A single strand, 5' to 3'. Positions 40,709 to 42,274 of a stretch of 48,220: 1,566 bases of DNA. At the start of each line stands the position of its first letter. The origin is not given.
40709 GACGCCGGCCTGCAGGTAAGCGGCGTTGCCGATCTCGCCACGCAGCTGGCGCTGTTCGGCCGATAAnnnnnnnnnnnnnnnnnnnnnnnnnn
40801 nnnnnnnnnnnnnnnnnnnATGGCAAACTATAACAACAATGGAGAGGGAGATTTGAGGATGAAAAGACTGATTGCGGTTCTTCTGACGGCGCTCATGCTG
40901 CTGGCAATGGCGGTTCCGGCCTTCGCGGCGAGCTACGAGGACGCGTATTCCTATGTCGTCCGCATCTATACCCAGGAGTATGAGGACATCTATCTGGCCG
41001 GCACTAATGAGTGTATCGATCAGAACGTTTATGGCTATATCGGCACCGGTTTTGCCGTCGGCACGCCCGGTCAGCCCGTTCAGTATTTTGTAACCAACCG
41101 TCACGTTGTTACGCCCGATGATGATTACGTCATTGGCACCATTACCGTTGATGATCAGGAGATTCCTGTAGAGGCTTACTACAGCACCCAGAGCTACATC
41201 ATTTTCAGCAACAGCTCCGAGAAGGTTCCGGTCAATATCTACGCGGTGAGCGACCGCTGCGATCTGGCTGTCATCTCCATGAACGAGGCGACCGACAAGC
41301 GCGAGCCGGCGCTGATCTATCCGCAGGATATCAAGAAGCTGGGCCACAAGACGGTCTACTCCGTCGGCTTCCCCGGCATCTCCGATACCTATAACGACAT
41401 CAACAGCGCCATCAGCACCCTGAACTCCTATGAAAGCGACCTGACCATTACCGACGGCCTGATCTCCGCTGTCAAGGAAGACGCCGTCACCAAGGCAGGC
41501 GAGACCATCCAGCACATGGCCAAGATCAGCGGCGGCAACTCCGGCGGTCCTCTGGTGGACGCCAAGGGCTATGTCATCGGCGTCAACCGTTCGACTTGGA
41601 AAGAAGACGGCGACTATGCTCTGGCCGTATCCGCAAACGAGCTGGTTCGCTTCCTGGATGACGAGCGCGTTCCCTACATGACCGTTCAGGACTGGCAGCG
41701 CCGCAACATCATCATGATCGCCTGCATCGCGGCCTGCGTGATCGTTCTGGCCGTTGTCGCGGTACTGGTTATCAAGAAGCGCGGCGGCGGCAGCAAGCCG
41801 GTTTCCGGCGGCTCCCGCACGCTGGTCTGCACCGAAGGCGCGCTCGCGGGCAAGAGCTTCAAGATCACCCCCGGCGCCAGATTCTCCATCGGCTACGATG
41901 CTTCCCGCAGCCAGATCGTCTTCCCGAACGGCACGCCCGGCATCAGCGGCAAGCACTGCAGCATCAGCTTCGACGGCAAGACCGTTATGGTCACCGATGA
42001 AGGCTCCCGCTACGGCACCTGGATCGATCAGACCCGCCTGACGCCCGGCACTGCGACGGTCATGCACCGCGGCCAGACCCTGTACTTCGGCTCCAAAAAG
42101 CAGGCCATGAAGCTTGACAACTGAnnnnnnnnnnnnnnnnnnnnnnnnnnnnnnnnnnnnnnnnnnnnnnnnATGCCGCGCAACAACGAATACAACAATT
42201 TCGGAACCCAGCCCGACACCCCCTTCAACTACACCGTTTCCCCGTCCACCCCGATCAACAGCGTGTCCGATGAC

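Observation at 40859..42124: Extracellular trypsin-fold protease tethered to a cytoplasmic FHA domain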

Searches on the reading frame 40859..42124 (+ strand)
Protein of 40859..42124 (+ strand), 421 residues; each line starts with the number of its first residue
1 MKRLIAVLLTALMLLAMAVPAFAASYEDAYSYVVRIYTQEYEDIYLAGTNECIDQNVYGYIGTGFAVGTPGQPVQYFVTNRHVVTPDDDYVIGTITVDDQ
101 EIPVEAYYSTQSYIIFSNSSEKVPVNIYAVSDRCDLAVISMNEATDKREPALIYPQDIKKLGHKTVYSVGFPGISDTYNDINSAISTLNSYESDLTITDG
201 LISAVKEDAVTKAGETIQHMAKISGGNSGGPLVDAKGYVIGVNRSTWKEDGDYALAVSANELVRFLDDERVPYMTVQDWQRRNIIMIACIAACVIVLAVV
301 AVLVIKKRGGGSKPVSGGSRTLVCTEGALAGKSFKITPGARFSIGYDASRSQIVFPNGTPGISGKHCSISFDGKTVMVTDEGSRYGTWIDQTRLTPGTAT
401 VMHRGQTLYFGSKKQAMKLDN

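Call 4: search_protein_families(library=pfam, proteins=[window:40859-42124:+], max_evalue=0.01)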
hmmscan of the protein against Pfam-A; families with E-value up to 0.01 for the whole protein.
window:40859-42124:+ (421 aa): 4 families
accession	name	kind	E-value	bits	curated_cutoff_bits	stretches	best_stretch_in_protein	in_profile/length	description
PF13365.12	Trypsin_2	-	9.2e-21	75.5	27.6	1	62-242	1-144/144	Trypsin-like peptidase domain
PF00498.31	FHA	-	2.6e-11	44.2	20.7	1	343-411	2-67/67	FHA domain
PF00089.32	Trypsin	-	1.7e-07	31.7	20.6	1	75-247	35-199/220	Trypsin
PF16697.10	Yop-YscD_cpl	-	9.5e-06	26.2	33.2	1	326-408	4-81/94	Inner membrane component of T3SS, cytoplasmic domain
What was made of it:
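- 40955..41668 (+): Extracytoplasmic HtrA/DegS-like S1 protease domain, residues ~33-270, with no PDZ domain. Pfam Trypsin_2 (call 4).
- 41810..42118 (+): Cytoplasmic FHA domain, residues 318-420. Pfam FHA (call 4).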

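Call 7: find_homologous_proteins(query=window:40859-42124:+, max_evalue=0.00001)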
Query window:40859-42124:+ (421 aa): 188 proteins with E <= 0.00001 among 8000 candidates; the best 120 are listed.
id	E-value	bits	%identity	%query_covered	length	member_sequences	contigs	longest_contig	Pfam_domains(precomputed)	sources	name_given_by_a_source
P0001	3.5e-279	944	100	100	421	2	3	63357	PF13365.13,PF00498.32,PF16697.11,PF00089.33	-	-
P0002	1.3e-136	474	55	100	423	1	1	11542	PF13365.13,PF00498.32,PF00089.33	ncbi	-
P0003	6.7e-133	462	53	100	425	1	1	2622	PF13365.13,PF00498.32,PF16697.11,PF00089.33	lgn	-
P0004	6.6e-111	389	48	100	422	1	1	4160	PF13365.13,PF00498.32,PF00089.33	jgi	-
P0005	4.3e-109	384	45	100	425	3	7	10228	PF13365.13,PF00498.32,PF16697.11,PF00089.33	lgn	-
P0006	2.6e-108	381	44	94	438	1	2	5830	PF13365.13,PF00498.32,PF16697.11,PF00089.33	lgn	-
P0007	6.6e-108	380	46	94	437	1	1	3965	PF13365.13,PF00498.32,PF16697.11,PF00089.33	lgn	-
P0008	4.8e-96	341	46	100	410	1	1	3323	PF13365.13,PF00498.32,PF16697.11,PF00089.33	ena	-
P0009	1.8e-86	309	45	85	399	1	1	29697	PF13365.13,PF00498.32,PF16697.11,PF00089.33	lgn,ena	-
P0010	4.8e-85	304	42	100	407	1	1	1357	PF13365.13,PF00498.32,PF00089.33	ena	-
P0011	1.1e-81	293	43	85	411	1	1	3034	PF13365.13,PF00498.32,PF00089.33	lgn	-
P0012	5.7e-81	291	39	95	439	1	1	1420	PF13365.13,PF00498.32,PF00089.33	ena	-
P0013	1.4e-80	290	39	100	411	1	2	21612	PF13365.13,PF00498.32,PF16697.11,PF00089.33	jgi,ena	-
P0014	1.6e-80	289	41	96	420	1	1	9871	PF13365.13,PF00498.32,PF00089.33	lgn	-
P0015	1.8e-80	289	44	88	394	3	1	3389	PF13365.13,PF00498.32,PF00089.33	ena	-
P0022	3.6e-76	275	40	100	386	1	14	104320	PF13365.13,PF00498.32,PF16697.11,PF00089.33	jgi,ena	-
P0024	2.6e-75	272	43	85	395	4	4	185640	PF13365.13,PF00498.32,PF16697.11,PF00089.33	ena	-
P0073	4.3e-40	156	30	95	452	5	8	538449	PF13365.13,PF00498.32,PF16697.11,PF00089.33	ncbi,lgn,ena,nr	nr:trypsin-like peptidase domain-containing protein [uncultured Oscillibacter sp.]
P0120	1.2e-31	128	29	97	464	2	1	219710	PF13365.13,PF00498.32,PF16697.11,PF00089.33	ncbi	-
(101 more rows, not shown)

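Call 10: find_encoding_contigs(protein=P0073, flank=10000, max_places=2)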
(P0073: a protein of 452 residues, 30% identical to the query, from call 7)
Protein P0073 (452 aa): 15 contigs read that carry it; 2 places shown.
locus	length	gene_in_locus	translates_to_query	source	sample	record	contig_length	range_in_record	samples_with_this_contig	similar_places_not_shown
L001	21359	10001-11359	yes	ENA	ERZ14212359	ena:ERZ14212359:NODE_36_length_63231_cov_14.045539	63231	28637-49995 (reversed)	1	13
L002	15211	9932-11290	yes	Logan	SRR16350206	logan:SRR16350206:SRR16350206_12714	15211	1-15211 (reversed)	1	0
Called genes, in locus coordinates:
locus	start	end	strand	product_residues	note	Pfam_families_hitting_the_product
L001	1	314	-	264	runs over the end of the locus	PF00188:CAP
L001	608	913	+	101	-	PF04326:SLFN_AlbA_2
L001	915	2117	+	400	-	PF13749:HATPase_c_4, PF01047:MarR (weak), PF09339:HTH_IclR (weak), PF12802:MarR_2, PF13412:HTH_24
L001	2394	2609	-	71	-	-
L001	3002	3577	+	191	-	PF00440:TetR_N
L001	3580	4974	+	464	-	PF01554:MatE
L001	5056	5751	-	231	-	PF14014:DUF4230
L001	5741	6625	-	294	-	-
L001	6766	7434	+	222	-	PF00498:FHA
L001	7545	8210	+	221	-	PF00498:FHA (faint)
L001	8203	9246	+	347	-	PF13672:PP2C_2, PF07228:SpoIIE (weak)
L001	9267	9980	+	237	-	PF13672:PP2C_2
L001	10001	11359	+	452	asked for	PF00089:Trypsin, PF13365:Trypsin_2, PF16697:Yop-YscD_cpl, PF00498:FHA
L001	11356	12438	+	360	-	PF00069:Pkinase, PF07714:PK_Tyr_Ser-Thr, PF01636:APH (faint), PF03109:ABC1 (weak)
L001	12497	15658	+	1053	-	PF00069:Pkinase, PF01636:APH (faint), PF07714:PK_Tyr_Ser-Thr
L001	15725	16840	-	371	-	-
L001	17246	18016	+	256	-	PF03328:HpcH_HpaI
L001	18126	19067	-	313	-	PF03547:Mem_trans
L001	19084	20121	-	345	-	PF01408:GFO_IDH_MocA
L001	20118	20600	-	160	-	PF03928:HbpS-like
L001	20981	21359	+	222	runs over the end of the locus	PF00392:GntR, PF07729:FCD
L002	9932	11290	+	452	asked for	PF00089:Trypsin, PF13365:Trypsin_2, PF16697:Yop-YscD_cpl, PF00498:FHA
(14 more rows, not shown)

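Call 11: find_encoding_contigs(protein=P0120, flank=10000, max_places=2)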
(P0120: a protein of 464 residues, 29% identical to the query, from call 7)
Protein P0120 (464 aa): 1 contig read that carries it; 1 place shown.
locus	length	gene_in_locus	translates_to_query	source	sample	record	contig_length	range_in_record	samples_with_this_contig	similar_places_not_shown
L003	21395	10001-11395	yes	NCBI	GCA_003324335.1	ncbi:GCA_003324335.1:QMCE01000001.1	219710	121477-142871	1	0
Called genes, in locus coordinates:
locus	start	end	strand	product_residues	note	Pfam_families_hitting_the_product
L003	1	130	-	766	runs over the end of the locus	PF01547:SBP_bac_1 (faint), PF13416:SBP_bac_8 (weak)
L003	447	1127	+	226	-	PF00072:Response_reg, PF00486:Trans_reg_C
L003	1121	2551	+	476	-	PF00512:HisKA, PF02518:HATPase_c, PF13581:HATPase_c_2 (faint)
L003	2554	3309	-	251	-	PF00005:ABC_tran, PF13304:AAA_21 (faint)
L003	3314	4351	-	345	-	PF01032:FecCD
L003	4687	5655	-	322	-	PF01497:Peripla_BP_2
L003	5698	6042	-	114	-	-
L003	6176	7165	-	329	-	PF00753:Lactamase_B, PF21221:B_lactamase-like_C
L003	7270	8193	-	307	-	PF01841:Transglut_core, PF04473:DUF553 (faint)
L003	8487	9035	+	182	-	PF16697:Yop-YscD_cpl (weak)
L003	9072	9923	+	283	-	PF13672:PP2C_2, PF07228:SpoIIE (faint)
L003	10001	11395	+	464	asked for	PF00089:Trypsin, PF13365:Trypsin_2, PF16697:Yop-YscD_cpl (weak), PF00498:FHA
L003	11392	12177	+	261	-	PF13672:PP2C_2, PF00481:PP2C, PF07228:SpoIIE (faint)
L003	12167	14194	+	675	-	PF00069:Pkinase, PF07714:PK_Tyr_Ser-Thr, PF01636:APH (faint), PF03109:ABC1 (weak)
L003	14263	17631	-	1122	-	PF01590:GAF (faint), PF00512:HisKA, PF02518:HATPase_c, PF00072:Response_reg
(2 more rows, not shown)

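Call 12: find_encoding_contigs(protein=P0001, flank=3000, max_places=3)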
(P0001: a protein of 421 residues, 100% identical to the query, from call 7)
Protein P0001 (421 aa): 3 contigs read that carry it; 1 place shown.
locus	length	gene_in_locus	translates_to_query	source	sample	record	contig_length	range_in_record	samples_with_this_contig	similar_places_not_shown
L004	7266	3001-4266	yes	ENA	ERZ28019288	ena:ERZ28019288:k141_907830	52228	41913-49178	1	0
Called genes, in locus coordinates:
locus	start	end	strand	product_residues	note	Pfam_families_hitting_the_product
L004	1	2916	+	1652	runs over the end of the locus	PF03382:DUF285 (weak), PF12799:LRR_4 (faint), PF13306:LRR_5 (faint), PF13855:LRR_8 (faint), PF23952:LRR_EndoS (faint), PF03382:DUF285, PF01471:PG_binding_1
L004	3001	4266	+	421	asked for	PF00089:Trypsin (weak), PF13365:Trypsin_2, PF16697:Yop-YscD_cpl (faint), PF00498:FHA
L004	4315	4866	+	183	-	PF16697:Yop-YscD_cpl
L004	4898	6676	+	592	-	PF00069:Pkinase, PF07714:PK_Tyr_Ser-Thr, PF17667:Pkinase_fungal (weak), PF16697:Yop-YscD_cpl, PF00498:FHA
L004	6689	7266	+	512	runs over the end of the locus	PF16697:Yop-YscD_cpl (faint), PF00498:FHA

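Call 13: find_encoding_contigs(protein=P0022, flank=10000, max_places=1)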
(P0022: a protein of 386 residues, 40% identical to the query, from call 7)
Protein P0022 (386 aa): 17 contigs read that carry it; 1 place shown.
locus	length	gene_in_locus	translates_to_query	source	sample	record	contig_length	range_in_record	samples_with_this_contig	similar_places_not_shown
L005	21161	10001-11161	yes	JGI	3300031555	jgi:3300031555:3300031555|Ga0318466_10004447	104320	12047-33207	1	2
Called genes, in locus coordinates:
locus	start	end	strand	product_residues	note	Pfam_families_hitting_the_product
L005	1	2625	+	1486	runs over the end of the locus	-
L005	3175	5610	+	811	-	PF00069:Pkinase, PF07714:PK_Tyr_Ser-Thr, PF01636:APH (faint), PF03109:ABC1 (weak), PF01471:PG_binding_1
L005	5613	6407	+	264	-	PF13672:PP2C_2, PF07228:SpoIIE (faint)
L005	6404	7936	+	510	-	PF13672:PP2C_2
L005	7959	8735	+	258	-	PF13365:Trypsin_2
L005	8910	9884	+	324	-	-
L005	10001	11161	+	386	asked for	PF00089:Trypsin, PF13365:Trypsin_2, PF16697:Yop-YscD_cpl (weak), PF00498:FHA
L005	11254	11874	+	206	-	-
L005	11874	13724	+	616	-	PF00069:Pkinase, PF07714:PK_Tyr_Ser-Thr, PF01636:APH (faint), PF16697:Yop-YscD_cpl (weak), PF00498:FHA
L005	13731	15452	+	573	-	PF00092:VWA (weak), PF16697:Yop-YscD_cpl (weak), PF00498:FHA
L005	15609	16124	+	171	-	-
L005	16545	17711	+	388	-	PF14566:PTPlike_phytase, PF22784:PTP-SAK (weak), PF22785:Tc-R-P, PF22741:PTP-NADK (weak)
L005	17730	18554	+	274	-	-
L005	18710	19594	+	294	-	PF01442:Apolipoprotein (weak)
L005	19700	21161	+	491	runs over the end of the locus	PF00990:GGDEF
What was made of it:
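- Tried and rejected: I call it 'VWA-like' on the strength of the L005 homologue (call 13).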

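Call 14: find_encoding_contigs(protein=P0024, flank=10000, max_places=1)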
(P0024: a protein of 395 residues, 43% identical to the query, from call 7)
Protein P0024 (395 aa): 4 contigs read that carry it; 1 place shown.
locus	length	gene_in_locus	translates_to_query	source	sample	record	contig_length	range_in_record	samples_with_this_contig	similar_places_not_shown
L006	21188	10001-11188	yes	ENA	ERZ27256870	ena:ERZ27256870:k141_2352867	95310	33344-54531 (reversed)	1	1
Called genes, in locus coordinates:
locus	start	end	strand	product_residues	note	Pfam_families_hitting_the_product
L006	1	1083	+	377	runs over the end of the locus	PF04055:Radical_SAM (faint), PF13353:Fer4_12 (weak)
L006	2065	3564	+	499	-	PF02074:Peptidase_M32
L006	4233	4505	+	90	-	PF01381:HTH_3 (weak)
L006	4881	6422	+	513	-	PF03577:Peptidase_C69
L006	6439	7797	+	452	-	PF01554:MatE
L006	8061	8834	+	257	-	PF13672:PP2C_2 (weak), PF07228:SpoIIE (faint)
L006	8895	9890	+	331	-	PF00481:PP2C (weak), PF13672:PP2C_2, PF07228:SpoIIE (faint)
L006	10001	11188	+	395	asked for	PF00089:Trypsin, PF13365:Trypsin_2, PF16697:Yop-YscD_cpl, PF00498:FHA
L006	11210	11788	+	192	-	-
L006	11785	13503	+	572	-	PF00069:Pkinase, PF07714:PK_Tyr_Ser-Thr, PF16697:Yop-YscD_cpl, PF00498:FHA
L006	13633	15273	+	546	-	PF16697:Yop-YscD_cpl (weak), PF00498:FHA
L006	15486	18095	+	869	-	PF00069:Pkinase, PF01163:RIO1 (weak), PF07714:PK_Tyr_Ser-Thr, PF01636:APH (faint), PF03109:ABC1 (weak)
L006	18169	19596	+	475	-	PF08238:Sel1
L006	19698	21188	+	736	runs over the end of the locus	PF08238:Sel1, PF03382:DUF285, PF01471:PG_binding_1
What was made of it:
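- LRR/DUF285 genes also flank the two closest cassettes, L005 and L006 (calls 13, 14).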

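Call 16: search_protein_families(library=padloc, proteins=[window:40859-42124:+], max_evalue=0.001)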
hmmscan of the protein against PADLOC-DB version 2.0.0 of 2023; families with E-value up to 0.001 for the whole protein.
window:40859-42124:+ (421 aa): 4 families
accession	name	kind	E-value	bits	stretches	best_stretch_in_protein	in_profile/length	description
PDLC02960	RT-Protease_XI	-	9.4e-14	49.2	1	56-264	348-502/506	single gene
PDLC02959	RT-Protease_XI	-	1.1e-12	45.7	1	55-265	345-507/510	single gene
PDLC03855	LmuA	-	3.1e-08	31.3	1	30-248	8-175/425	-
PDLC04593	PDC-M35A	-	1.6e-05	22.8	1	54-175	15-122/216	-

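Call 22: search_solved_structures(query=A1, max_evalue=0.001, show_alignments=0)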
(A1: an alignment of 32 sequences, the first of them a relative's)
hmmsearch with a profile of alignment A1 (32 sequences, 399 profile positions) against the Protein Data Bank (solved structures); distinct sequences matched with E-value up to 0.001: 172 (the best 60 are shown).
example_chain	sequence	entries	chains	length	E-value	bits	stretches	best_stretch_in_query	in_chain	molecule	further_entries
3nwu_A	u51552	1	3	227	2.1e-24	89.8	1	21-244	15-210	Serine protease HTRA1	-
7sjn_A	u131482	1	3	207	2.1e-24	89.8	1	21-244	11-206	Serine protease HTRA1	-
3nzi_A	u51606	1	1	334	2.7e-24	89.4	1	21-248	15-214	Serine protease HTRA1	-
3tjn_A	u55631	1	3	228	3e-24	89.3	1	21-244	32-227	Serine protease HTRA1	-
9zqg_A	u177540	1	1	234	5e-24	88.6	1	46-242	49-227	Periplasmic serine protease DO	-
4ri0_A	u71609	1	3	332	5.5e-24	88.4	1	21-244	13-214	Serine protease HTRA3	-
6ieo_A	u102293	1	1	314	6e-24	88.3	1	28-239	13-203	Probable serine protease HtrA (DEGP protein)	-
7vz0_A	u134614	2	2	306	6.3e-24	88.2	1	28-239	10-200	Probable serine protease HtrA1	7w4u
7w4r_A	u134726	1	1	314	7.7e-24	87.9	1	28-239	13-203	Probable serine protease HtrA1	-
7w22_A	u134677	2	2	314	7.8e-24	87.9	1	27-239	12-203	Probable serine protease HtrA1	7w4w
7w21_A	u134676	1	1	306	8.7e-24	87.8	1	28-239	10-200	Probable serine protease HtrA1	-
7w25_A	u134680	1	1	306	9.2e-24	87.7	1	28-239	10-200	Probable serine protease HtrA1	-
7w4v_A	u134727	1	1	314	9.3e-24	87.7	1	27-239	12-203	Probable serine protease HtrA1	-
7vyz_A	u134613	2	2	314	1e-23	87.6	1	27-239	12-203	Probable serine protease HtrA1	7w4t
7w23_A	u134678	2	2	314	1.1e-23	87.5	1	27-239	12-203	Probable serine protease HtrA1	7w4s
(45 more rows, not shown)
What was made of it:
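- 40955..41668 (+): PDB profile hits to HtrA1/DegP/DegS, E 2e-24 (call 22).
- On HtrA/DegP/DegS family (S1C) in the strict sense: The profile E-value against HtrA1 is 2e-24 (call 22).
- The PDB profile search gives E 2e-24 (call 22).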

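Call 29: find_related_loci(query=A1, collection=genome_contigs, flank=10000)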
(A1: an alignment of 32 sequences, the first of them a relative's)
Query A1 (421 aa) in genome_contigs; peptide patterns used: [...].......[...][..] (x = any residue, [..] = any of these).
600 stretches matched a pattern (row limit reached: there are more); 458 encode a relative of the query (tblastn E <= 1e-3); the best 80 are kept; 80 distinct loci.
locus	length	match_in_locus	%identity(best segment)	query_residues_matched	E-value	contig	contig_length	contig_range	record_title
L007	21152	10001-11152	30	43-420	3e-43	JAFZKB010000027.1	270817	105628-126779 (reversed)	MAG: Clostridiales bacterium isolate RGIG7838 Water_buffalos_Reticulum-4__c683431, whole genome shotgun sequence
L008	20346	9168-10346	28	62-420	2e-33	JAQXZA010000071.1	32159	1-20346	MAG: Clostridia bacterium isolate SUG1651 k141_723666, whole genome shotgun sequence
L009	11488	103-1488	27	2-419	2e-30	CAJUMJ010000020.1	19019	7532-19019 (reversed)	MAG TPA_asm: uncultured Lachnospiraceae bacterium isolate MGBC158728 genome assembly, contig: MGBC158728.20, whole genom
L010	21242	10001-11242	27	2-415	8e-29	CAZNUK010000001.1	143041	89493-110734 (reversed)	MAG TPA_asm: uncultured Butyrivibrio sp. isolate SRP315200_co2_686 genome assembly, contig: NODE_12_length_143041_cov_13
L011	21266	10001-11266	27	8-410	2e-28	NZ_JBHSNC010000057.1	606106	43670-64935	Cohnella yongneupensis strain KACC 11768 platanus_K_default_57, whole genome shotgun sequence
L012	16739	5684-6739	28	60-420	5e-28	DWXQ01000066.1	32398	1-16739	MAG TPA_asm: Candidatus Oscillibacter avistercoris isolate CHK176-14096 CHK176__C77032_L32398_SAMEA5754820, whole genome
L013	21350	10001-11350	32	3-389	4e-27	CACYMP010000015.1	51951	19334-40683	MAG: Ruminococcaceae bacterium isolate RUG12081 genome assembly, contig: RUG12081_asm_15, whole genome shotgun sequence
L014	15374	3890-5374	33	1-417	1e-21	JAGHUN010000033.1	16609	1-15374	MAG: Candidatus Colinaster scatohippi isolate E4_MB2_45 c_000000220021, whole genome shotgun sequence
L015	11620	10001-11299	24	1-411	4e-17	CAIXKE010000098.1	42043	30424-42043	MAG: Akkermansiaceae bacterium isolate Loclat_bin-13236 genome assembly, contig: bin-13236:098/112, whole genome shotgun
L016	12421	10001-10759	29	59-305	3e-17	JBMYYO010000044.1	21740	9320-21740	MAG: Akkermansiaceae bacterium isolate ME_XS_2208_bin_31 ME_XS_2208_bin_31_43, whole genome shotgun sequence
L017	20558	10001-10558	33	62-275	5e-17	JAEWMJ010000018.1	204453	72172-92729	MAG: Bacillota bacterium isolate OH_PDB_132 k127_1084058, whole genome shotgun sequence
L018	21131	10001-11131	27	62-409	2e-16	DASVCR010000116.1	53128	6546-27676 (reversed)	MAG TPA_asm: Gammaproteobacteria bacterium isolate SMAG_U2011 k141_102583, whole genome shotgun sequence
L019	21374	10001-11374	35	19-419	2e-15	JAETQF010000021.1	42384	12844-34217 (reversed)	MAG: Oscillospiraceae bacterium isolate S26_Bin1 scaffold_865_3, whole genome shotgun sequence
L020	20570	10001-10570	29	62-278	1e-13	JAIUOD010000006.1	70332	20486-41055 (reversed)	MAG: Proteobacteria bacterium isolate HYPHO1 spades-bin.45~NODE_989_length_70332_cov_16.9009, whole genome shotgun seque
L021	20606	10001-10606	28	1-267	1e-13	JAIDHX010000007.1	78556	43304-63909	MAG: Lachnospiraceae bacterium isolate SC0328_S13_3 SC0328_S13_3_contig_7, whole genome shotgun sequence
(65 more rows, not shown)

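Call 40: predict_structure(alignment_id=A1)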
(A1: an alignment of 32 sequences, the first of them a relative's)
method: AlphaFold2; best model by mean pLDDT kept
length: 421 residues; sequences in the alignment: 32
mean_pLDDT: 91.6   pTM: 0.69
mean pLDDT of the five models: 91.6, 91.2, 90.5, 89.0, 88.2
residues with pLDDT >= 90: 315; 70-90: 91; 50-70: 9; < 50: 6
segments of 3 or more residues with pLDDT < 50: 309-314
pLDDT, mean of each block of 10 residues (from residue 1): 79 77 84 97 95 95 97 98 90 93 95 95 97 96 97 94 95 83 80 93 94 95 92 97 88 93 98 95 87 86 70 58 97 94 96 96 97 95 97 97 97 96 82
secondary structure, 60 per line:
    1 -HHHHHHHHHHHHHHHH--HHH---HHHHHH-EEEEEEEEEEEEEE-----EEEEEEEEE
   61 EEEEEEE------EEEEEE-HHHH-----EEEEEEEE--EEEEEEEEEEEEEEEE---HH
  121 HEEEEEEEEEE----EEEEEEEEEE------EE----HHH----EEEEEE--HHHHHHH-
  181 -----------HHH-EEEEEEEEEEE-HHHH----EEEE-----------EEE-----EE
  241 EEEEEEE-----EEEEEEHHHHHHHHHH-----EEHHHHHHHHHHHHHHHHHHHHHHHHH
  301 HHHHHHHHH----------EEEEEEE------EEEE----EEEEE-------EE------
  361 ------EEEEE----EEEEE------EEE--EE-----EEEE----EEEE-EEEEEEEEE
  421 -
elements in order: H2-17 H26-31 E33-46 E52-67 E74-79 H81-84 E90-97 E100-115 E122-131 E136-145 E165-170 H173-179 E196-206 H208-211 E216-219 E231-233 E239-247 E253-258 H259-268 H276-309 E320-326 E333-336 E341-345 E367-371 E376-380 E387-389 E399-402 E407-410 E412-420
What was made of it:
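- On HtrA/DegP/DegS family (S1C) in the strict sense: After the protease domain come only the TM helix and the FHA domain (call 40).
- Checked: AlphaFold2 on the full length gives mean pLDDT 91.6, a TM helix at 276-309, a disordered linker at 309-314 and an FHA beta-sandwich at 320-420 (call 40).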
